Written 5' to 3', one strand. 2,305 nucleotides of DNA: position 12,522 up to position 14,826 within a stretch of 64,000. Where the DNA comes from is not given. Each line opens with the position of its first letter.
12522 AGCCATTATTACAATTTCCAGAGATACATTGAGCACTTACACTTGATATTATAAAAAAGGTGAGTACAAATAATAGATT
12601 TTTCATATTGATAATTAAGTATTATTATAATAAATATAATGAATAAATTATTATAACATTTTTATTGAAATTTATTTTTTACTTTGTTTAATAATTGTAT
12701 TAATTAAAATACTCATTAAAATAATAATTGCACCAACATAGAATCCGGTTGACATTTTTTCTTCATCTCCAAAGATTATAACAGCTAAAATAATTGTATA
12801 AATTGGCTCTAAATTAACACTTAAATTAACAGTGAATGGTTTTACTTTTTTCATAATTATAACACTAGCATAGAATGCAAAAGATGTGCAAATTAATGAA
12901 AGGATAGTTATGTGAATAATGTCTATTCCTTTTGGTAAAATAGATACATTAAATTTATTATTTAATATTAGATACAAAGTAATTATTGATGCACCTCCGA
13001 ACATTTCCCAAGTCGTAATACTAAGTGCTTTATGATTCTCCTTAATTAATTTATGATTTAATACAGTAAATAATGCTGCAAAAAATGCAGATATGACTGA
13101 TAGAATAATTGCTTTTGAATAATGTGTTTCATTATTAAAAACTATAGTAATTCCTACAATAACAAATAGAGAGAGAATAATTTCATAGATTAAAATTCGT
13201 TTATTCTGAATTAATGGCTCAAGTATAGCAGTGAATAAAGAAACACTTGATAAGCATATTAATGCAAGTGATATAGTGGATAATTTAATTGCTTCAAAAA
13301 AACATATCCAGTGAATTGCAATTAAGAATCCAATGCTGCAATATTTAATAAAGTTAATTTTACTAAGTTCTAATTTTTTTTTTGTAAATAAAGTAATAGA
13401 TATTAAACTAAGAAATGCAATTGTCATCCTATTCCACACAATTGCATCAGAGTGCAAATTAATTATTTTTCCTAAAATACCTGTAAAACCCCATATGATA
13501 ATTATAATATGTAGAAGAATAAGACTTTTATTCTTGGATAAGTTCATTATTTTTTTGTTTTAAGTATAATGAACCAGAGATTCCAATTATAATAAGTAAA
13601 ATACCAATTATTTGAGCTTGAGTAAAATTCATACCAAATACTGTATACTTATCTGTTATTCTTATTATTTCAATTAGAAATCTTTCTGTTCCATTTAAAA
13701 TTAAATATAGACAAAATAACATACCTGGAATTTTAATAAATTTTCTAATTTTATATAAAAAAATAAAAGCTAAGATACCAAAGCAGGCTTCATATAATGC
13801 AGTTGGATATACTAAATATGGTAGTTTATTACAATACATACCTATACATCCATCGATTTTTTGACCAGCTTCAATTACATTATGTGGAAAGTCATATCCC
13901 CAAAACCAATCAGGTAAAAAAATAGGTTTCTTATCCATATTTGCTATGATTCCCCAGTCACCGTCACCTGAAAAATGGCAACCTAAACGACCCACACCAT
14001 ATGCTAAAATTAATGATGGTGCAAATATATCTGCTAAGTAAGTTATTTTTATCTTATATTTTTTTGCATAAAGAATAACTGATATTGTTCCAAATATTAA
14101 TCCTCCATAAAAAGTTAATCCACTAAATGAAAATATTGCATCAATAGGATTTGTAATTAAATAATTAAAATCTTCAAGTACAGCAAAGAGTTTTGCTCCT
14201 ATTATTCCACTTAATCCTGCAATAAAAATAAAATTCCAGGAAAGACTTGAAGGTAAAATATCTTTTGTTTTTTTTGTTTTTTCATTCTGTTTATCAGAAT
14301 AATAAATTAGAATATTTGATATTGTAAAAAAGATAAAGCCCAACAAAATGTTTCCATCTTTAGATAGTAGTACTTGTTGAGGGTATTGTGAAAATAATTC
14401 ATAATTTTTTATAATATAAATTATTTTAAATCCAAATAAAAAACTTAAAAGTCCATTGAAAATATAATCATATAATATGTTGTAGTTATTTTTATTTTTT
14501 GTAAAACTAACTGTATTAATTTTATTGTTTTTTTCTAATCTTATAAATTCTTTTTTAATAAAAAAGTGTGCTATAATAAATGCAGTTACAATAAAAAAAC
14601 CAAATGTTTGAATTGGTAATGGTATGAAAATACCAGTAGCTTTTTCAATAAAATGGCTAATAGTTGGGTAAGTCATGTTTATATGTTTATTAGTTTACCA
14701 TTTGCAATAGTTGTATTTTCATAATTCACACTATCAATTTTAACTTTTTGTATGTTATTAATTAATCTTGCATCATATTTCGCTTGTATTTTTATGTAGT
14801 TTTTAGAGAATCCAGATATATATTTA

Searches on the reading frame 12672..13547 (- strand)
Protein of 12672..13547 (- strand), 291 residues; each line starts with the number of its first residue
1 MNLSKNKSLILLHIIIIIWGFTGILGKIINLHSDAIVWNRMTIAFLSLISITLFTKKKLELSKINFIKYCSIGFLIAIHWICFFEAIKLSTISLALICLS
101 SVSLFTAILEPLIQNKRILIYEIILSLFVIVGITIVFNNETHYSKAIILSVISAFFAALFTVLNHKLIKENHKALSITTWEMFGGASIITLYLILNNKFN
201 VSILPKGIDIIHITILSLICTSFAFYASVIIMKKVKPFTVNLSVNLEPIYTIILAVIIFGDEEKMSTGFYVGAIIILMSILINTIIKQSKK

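Call 15: search_protein_families(library=pfam, proteins=[window:12672-13547:-], max_evalue=0.00001)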
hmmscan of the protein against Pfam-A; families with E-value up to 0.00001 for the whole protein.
window:12672-13547:- (291 aa): 1 family
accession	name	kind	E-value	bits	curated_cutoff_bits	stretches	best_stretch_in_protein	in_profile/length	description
PF00892.27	EamA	-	2e-26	93.3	28.2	2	145-283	2-133/135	EamA-like transporter family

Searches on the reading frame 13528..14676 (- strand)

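Call 15: search_protein_families(library=pfam, proteins=[window:13528-14676:-], max_evalue=0.00001)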
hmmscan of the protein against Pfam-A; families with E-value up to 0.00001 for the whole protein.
window:13528-14676:- (382 aa): 1 family
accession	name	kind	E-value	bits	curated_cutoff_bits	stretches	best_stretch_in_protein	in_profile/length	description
PF01790.23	LGT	-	9.7e-42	143.4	24.9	1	136-367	37-236/240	Prolipoprotein diacylglyceryl transferase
